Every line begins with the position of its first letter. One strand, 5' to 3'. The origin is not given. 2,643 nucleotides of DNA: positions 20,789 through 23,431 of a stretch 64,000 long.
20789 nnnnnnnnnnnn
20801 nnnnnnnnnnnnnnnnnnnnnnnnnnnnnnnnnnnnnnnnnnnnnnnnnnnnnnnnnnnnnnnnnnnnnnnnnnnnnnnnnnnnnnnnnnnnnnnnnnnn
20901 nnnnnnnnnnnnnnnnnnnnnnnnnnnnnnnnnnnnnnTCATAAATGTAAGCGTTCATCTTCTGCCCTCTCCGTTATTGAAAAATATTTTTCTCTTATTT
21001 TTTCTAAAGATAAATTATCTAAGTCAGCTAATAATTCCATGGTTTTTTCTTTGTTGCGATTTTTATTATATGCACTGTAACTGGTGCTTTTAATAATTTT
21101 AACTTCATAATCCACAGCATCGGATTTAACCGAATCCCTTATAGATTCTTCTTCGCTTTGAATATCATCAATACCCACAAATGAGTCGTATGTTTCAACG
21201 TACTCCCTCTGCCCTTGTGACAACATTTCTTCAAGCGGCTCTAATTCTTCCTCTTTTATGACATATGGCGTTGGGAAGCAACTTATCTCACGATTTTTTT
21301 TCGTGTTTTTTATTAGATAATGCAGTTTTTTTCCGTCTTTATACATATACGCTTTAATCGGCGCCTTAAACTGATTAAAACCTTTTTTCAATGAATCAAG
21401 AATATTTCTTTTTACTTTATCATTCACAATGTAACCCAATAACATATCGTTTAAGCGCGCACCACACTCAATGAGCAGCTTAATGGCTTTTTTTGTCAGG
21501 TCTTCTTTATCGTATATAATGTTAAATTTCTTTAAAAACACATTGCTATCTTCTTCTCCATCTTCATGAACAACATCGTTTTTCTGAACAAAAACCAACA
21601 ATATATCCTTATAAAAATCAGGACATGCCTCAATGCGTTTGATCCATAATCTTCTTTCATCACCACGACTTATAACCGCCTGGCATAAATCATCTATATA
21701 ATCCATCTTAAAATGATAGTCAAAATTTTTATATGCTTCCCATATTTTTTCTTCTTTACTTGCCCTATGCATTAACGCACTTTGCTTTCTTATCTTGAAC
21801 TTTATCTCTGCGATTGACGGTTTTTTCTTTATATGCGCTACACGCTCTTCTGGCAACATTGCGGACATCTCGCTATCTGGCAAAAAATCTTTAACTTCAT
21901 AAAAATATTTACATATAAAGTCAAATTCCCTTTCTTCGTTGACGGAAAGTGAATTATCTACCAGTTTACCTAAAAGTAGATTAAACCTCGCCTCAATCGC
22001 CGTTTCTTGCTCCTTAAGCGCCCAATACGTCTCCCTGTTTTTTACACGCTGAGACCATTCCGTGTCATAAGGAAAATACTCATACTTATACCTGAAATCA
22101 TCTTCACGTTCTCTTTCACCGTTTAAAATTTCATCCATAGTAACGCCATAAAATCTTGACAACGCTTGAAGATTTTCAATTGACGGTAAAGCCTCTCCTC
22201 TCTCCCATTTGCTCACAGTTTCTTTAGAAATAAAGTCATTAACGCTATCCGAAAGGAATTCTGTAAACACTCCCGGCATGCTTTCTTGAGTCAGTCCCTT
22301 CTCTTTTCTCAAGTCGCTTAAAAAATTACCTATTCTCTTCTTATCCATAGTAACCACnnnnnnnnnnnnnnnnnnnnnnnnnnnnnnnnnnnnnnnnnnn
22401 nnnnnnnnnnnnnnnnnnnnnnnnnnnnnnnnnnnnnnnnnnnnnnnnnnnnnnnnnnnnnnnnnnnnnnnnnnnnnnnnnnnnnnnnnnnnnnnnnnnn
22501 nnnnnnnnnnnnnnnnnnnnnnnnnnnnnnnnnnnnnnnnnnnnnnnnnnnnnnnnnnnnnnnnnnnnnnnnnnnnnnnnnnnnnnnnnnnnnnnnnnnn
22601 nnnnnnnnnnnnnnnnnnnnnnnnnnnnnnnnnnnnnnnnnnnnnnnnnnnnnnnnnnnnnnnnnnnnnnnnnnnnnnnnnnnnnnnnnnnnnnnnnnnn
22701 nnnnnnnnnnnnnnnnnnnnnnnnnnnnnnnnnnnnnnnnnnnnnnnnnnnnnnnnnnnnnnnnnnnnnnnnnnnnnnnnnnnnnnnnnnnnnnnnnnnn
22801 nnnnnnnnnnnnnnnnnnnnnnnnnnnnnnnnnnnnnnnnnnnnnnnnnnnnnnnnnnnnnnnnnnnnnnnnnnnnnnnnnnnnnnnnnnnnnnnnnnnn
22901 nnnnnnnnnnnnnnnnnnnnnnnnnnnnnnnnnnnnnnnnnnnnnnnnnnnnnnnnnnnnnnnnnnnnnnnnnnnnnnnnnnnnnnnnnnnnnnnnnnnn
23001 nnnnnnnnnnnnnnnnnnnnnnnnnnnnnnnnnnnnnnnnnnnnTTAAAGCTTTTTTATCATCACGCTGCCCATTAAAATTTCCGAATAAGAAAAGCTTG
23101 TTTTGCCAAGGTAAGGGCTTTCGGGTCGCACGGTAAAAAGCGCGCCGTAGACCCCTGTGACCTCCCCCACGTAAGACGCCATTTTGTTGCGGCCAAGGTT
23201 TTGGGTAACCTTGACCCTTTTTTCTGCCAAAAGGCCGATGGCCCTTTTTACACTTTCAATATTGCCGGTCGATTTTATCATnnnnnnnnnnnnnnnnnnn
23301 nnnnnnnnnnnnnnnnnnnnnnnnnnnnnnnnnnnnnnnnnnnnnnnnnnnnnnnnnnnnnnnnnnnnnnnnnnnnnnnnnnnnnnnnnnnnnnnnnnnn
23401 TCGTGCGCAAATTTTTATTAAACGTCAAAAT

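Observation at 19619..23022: AT-rich three-gene cassette (128-aa protein plus two long XRE-HTH proteins) bracketed by perfect 34-bp direct repeats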

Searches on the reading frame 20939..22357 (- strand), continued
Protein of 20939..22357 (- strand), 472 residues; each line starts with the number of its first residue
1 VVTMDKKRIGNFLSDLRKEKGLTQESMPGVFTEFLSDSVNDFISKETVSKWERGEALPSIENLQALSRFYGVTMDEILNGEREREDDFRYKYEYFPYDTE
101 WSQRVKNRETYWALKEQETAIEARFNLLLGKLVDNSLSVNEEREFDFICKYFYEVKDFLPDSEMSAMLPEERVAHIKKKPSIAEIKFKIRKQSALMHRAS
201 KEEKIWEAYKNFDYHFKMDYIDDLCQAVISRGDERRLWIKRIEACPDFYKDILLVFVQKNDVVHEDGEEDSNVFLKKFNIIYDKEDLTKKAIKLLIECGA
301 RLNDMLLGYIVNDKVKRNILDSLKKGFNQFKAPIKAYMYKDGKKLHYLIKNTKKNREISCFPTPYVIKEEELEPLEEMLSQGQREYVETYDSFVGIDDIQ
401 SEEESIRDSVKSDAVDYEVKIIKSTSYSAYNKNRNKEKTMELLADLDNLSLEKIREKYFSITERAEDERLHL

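Call 48: fold_search(model_id=the predicted structure, library=pdb)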
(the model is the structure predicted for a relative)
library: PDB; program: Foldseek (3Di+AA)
matches with E <= 10: 307; with E <= 0.001: 0
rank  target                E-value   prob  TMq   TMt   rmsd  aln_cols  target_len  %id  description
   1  5jub_A                2.1e-03  0.97  0.14  0.20  17.6       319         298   14  Crystal structure of ComR from S.thermophilus in complex with DNA and its signalling peptide ComS. (released 2016-10-26)
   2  6qer_C                4.9e-03  0.95  0.13  0.19  16.4       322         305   17  Apo Form Of ComR From S. Thermophilus in space group C2 (released 2019-02-20)
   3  5jub_B                5.9e-03  0.96  0.15  0.21  19.2       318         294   14  Crystal structure of ComR from S.thermophilus in complex with DNA and its signalling peptide ComS. (released 2016-10-26)
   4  6hu8                  5.9e-03  0.96  0.14  0.21  17.7       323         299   17  Apo form of the competence regulator ComR from Streptococcus vestibularis (released 2019-10-23)
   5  6qer_D                9.2e-03  0.95  0.13  0.21  17.4       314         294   16  Apo Form Of ComR From S. Thermophilus in space group C2 (released 2019-02-20)
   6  5juf                  9.7e-03  0.94  0.13  0.20  18.3       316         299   15  Crystal structure of the apo form of ComR from S. thermophilus. (released 2016-10-26)
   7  6hua_A                1.2e-02  0.89  0.15  0.21  17.7       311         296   15  the competence regulator ComR from Streptococcus vestibularis in complex with its cognate signaling peptide XIP (released 2019-10-23)
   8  5w4m_A                1.4e-02  0.91  0.15  0.24  18.3       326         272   15  Crystal structure of Streptococcus dysgalactiae SHP pheromone receptor Rgg2(C45S) (released 2017-10-25)
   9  2axu_B                1.5e-02  0.89  0.14  0.19  19.8       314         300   12  Structure of PrgX (released 2005-12-06)
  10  6qer_A                1.7e-02  0.84  0.13  0.20  17.0       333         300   14  Apo Form Of ComR From S. Thermophilus in space group C2 (released 2019-02-20)
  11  2awi_A                1.9e-02  0.89  0.15  0.20  19.9       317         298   12  Structure of PrgX Y153C mutant (released 2005-12-06)
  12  2axv_A                2.1e-02  0.75  0.13  0.20  21.3       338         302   15  Structure of PrgX Y153C mutant (released 2005-12-06)
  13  2axu_C                2.1e-02  0.72  0.15  0.21  21.1       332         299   16  Structure of PrgX (released 2005-12-06)
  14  5w4n_B                2.6e-02  0.80  0.14  0.21  19.7       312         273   15  Crystal structure of Streptococcus dysgalactiae SHP pheromone receptor Rgg2(C45S) (released 2017-10-25)
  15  2axu_D                2.7e-02  0.80  0.14  0.20  20.4       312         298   13  Structure of PrgX (released 2005-12-06)
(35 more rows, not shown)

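Call 63: find_encoding_contigs(protein=P0002, flank=10000, max_places=6)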
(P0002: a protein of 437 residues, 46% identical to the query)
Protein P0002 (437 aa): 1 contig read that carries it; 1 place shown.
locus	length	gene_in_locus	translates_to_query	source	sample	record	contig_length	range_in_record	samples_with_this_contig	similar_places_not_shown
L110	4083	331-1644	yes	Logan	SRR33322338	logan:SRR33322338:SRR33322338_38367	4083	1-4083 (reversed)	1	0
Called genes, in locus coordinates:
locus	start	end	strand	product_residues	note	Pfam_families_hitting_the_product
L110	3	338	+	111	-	?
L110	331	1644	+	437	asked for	PF01381:HTH_3, PF12844:HTH_19 (weak), PF13560:HTH_31 (weak)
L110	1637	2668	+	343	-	PF01381:HTH_3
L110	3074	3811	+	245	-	-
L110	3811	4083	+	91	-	?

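Call 64: find_encoding_contigs(protein=P0006, flank=10000, max_places=6)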
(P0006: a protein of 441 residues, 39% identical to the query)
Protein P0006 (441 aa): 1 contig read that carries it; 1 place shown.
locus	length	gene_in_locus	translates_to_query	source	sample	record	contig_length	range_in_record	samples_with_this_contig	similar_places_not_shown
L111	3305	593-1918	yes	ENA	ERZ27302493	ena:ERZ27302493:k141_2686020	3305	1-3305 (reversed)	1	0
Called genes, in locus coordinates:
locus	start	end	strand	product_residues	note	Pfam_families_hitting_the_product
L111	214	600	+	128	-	-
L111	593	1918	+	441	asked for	PF12844:HTH_19 (faint)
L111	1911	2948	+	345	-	PF01381:HTH_3 (weak)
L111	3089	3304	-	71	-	?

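Call 84: search_protein_families(library=padloc, proteins=[L003:2401-4236:+, L003:4226-5377:+, L011:3624-5579:+, L011:5572-6519:+, L011:6516-7253:+, L015:12221-14779:+, L015:5940-7229:+, L001:12160-15426:+, L001:15436-16065:+, L001:16065-16892:+], max_evalue=0.00001)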
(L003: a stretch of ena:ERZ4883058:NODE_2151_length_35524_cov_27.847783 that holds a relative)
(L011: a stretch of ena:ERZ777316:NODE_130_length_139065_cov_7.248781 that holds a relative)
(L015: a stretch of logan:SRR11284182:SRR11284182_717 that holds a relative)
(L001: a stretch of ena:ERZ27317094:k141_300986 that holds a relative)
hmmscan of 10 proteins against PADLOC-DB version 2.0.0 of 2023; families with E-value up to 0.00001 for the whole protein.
L003:2401-4236:+ (611 aa): 4 families
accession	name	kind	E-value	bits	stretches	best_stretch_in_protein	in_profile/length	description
PDLC02583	DrmB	-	6.4e-76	254.7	1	5-597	5-604/606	DrmB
PDLC02584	DrmB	-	3.7e-49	165.8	1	173-606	5-442/445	DrmB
PDLC02579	DrmB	-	5.1e-48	161.6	1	374-606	72-313/314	DrmB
PDLC02582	DrmB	-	2.4e-12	44.2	1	448-597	505-635/649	DrmB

L003:4226-5377:+ (383 aa): 59 families (the best 25 are shown)
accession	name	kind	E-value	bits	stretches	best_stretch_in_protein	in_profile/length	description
PDLC03378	MTase_II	-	2.2e-86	288.3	1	1-380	1-340/344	Type II methyltransferase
PDLC00033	DruM2|DruM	-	7.1e-74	247.3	1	3-364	22-358/368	DNA cytosine methylase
PDLC03234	MTase_II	-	1.3e-70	236.6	1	3-376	5-372/375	Type II methyltransferase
PDLC03326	MTase_II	-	4.7e-67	224.9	1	4-376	6-382/412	Type II methyltransferase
PDLC00026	DruM2|DruM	-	6e-51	172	1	3-371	5-319/336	DNA cytosine methylase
PDLC03237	MTase_II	-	6.6e-49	164.7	2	6-234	797-1016/1036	Type II methyltransferase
PDLC03272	MTase_II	-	8.8e-48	161.4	1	3-377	75-397/407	Type II methyltransferase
PDLC03225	MTase_II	-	1.7e-43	147.2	3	237-377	468-602/615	Type II methyltransferase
PDLC02650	DrmMII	-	2.7e-43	146.5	2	158-364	216-412/435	DrmMII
PDLC00030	DruM2|DruM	-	8e-43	145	2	3-220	6-222/380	DNA cytosine methylase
PDLC02651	DrmMII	-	2.1e-41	140.1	1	1-367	1-354/371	DrmMII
PDLC02648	DrmMII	-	6.7e-41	138.6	2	3-235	22-285/468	DrmMII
PDLC02649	DrmMII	-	1.6e-40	137.3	1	56-361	92-409/422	DrmMII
PDLC00027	DruM2|DruM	-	7.7e-39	132.1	2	3-236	12-218/361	DNA cytosine methylase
PDLC02656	DrmMII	-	1.2e-38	131.2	2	3-229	5-234/491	DrmMII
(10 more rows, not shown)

L011:3624-5579:+ (651 aa): 1 family
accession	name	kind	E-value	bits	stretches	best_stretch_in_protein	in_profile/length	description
PDLC04582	PDC-M33A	-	3.4e-107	357.7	1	4-634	3-611/627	-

L011:5572-6519:+ (315 aa): 1 family
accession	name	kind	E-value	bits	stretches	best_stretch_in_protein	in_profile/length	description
PDLC04583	PDC-M33B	-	3.8e-41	139.4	1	2-299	2-280/289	-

L011:6516-7253:+ (245 aa): 4 families
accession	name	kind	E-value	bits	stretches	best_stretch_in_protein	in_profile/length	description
PDLC04586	PDC-M33C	-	1.4e-60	202.9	1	1-244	1-241/247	-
PDLC04584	PDC-M33C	-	1.7e-38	130.6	1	2-244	4-244/250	-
PDLC04585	PDC-M33C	-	7.6e-29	99.3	1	1-240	1-247/346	-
PDLC04587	PDC-M33C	-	9.1e-23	79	1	1-241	1-241/312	-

L015:12221-14779:+ (852 aa): 1 family
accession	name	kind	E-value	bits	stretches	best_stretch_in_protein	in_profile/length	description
PDLC02399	Aga_REase-PNTD1-PNTD2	-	5.6e-11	40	1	1-142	1-151/463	Class I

L015:5940-7229:+ (429 aa): 6 families
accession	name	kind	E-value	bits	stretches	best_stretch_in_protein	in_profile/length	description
PDLC04790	PDC-S01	-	3e-57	192.2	1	9-427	10-417/422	-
PDLC04789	PDC-S01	-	2.4e-24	84.1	1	12-376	3-344/375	-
PDLC04787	PDC-S01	-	2.6e-15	54.2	1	75-359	91-345/412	-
PDLC04791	PDC-S01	-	7.2e-14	49.3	1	171-387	157-366/395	-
PDLC04788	PDC-S01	-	4.7e-09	33.7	1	75-375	83-385/448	-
PDLC04792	PDC-S01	-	1.8e-06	24.8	0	319-376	335-388/452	-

L001:12160-15426:+ (1088 aa): 34 families (the best 25 are shown)
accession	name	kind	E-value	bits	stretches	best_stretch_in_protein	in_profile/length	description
PDLC01075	C3a139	-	3.4e-116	387.7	1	2-1087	3-947/948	HKD+Snf2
PDLC02621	DrmD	-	3.1e-34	116.4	1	568-850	387-639/1040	DrmD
PDLC02623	DrmD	-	3.3e-27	92.7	1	691-880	510-667/1040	DrmD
PDLC02619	DrmD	-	3.8e-27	92.8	2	632-842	347-541/872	DrmD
PDLC02500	BrxHI|BrxHII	-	7.7e-27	92.2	1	790-847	529-585/933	BrxHI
PDLC00659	HmaA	-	3e-25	86.3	1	624-838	423-614/1176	SNF2 helicase / DEAD-box helicase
PDLC04556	PDC-M27C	-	5.5e-22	75.9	2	256-321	40-108/892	-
PDLC02193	PLD_Helicase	-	7.6e-22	75.3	1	691-884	669-850/905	-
PDLC02843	DpdE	-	1.1e-21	74.6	2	274-413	179-303/1091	DpdE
PDLC03830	ZacC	-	2.3e-21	74.1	1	355-430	239-309/1019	-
PDLC02840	DpdE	-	2.3e-20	70.6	2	274-411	180-306/1091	DpdE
PDLC02504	BrxHI|BrxHII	-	2e-18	63.8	1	766-846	511-592/971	BrxHII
PDLC02572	DrmA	-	5.4e-18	62.3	1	579-839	395-626/1043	DrmA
PDLC04554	PDC-M27C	-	4.5e-16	56.3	1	357-437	193-272/1217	-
PDLC02632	DrmD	-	3.1e-15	53.7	1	581-843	400-633/662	DrmD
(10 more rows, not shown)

L001:15436-16065:+ (209 aa): 0 families

L001:16065-16892:+ (275 aa): 0 families

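Call 97: list_cluster_members(proteins=[P0001, P0116, P0007, P0057, P0139])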
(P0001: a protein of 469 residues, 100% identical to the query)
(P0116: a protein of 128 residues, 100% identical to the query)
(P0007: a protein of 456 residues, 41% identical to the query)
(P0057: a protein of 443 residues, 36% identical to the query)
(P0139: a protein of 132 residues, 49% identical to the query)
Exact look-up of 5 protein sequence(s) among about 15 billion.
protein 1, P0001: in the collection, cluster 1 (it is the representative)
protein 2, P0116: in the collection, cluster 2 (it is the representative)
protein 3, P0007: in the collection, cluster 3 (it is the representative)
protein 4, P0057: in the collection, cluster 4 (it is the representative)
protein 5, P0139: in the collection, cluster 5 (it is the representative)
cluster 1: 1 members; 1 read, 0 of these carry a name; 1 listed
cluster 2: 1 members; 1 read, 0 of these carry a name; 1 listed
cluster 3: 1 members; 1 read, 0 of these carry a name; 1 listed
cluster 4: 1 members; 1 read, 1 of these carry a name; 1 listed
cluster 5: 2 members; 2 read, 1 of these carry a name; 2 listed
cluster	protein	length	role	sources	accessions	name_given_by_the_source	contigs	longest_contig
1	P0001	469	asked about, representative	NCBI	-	-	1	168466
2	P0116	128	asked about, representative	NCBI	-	-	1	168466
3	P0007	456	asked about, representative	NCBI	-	-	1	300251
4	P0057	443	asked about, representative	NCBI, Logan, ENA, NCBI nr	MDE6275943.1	MAG: helix-turn-helix domain-containing protein [Clostridia bacterium] | helix-turn-helix domain-containing protein [Clostridia bacterium]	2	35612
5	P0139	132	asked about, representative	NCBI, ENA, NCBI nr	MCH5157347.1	MAG: hypothetical protein J1G02_05695 [Clostridiales bacterium] | hypothetical protein [Clostridiales bacterium]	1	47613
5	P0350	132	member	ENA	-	-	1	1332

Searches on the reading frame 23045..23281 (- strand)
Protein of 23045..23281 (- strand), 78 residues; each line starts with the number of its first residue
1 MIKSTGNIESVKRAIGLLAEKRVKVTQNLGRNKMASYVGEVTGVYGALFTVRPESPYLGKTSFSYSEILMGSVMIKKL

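Call 57: find_encoding_contigs(protein=window:23045-23281:-, flank=10000, max_places=10)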
Protein window:23045-23281:- (78 aa): 23 contigs read that carry it; 10 places shown.
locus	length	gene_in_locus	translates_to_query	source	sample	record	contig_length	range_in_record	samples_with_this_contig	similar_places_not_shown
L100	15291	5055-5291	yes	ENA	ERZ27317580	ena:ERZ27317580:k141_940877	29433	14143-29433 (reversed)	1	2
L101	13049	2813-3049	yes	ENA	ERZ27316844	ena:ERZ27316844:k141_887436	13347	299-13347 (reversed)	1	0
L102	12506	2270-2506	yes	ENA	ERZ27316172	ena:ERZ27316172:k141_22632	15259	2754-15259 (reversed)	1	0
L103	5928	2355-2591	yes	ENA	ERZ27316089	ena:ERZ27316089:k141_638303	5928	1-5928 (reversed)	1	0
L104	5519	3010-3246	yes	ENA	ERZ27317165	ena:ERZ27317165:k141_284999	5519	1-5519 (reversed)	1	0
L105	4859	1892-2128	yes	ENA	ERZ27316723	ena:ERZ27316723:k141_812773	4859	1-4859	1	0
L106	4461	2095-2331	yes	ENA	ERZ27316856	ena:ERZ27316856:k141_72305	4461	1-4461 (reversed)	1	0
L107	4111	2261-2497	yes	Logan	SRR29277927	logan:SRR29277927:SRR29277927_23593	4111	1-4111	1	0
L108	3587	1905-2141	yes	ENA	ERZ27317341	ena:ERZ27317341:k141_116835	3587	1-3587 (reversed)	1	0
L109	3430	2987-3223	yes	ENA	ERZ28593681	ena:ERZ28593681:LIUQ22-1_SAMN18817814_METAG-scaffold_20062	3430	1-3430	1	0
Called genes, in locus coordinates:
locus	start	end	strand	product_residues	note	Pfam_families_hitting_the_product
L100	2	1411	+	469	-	?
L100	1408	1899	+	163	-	-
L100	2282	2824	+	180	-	-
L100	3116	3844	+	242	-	PF00072:Response_reg, PF08769:Spo0A_C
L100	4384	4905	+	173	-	-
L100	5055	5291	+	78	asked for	PF06257:VEG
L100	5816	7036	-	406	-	PF03315:SDH_beta, PF03313:SDH_alpha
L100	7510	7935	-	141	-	-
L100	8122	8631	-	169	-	PF18927:CrtO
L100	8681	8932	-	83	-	-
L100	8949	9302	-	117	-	-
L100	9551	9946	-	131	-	-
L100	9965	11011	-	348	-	PF00512:HisKA, PF02518:HATPase_c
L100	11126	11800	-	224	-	PF00072:Response_reg, PF00486:Trans_reg_C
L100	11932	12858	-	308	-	PF27117:FliB_C (faint)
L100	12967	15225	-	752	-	PF02837:Glyco_hydro_2_N (faint), PF22666:Glyco_hydro_2_N2, PF22820:TcaA_3rd_4th (faint), PF00703:Glyco_hydro_2, PF02836:Glyco_hydro_2_C, PF16355:DUF4982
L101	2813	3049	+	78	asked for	PF06257:VEG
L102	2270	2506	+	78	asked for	PF06257:VEG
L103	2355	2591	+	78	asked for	PF06257:VEG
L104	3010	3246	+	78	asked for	PF06257:VEG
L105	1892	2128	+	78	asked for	PF06257:VEG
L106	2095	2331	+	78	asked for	PF06257:VEG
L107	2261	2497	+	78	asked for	PF06257:VEG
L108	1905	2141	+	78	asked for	PF06257:VEG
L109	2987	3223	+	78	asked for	PF06257:VEG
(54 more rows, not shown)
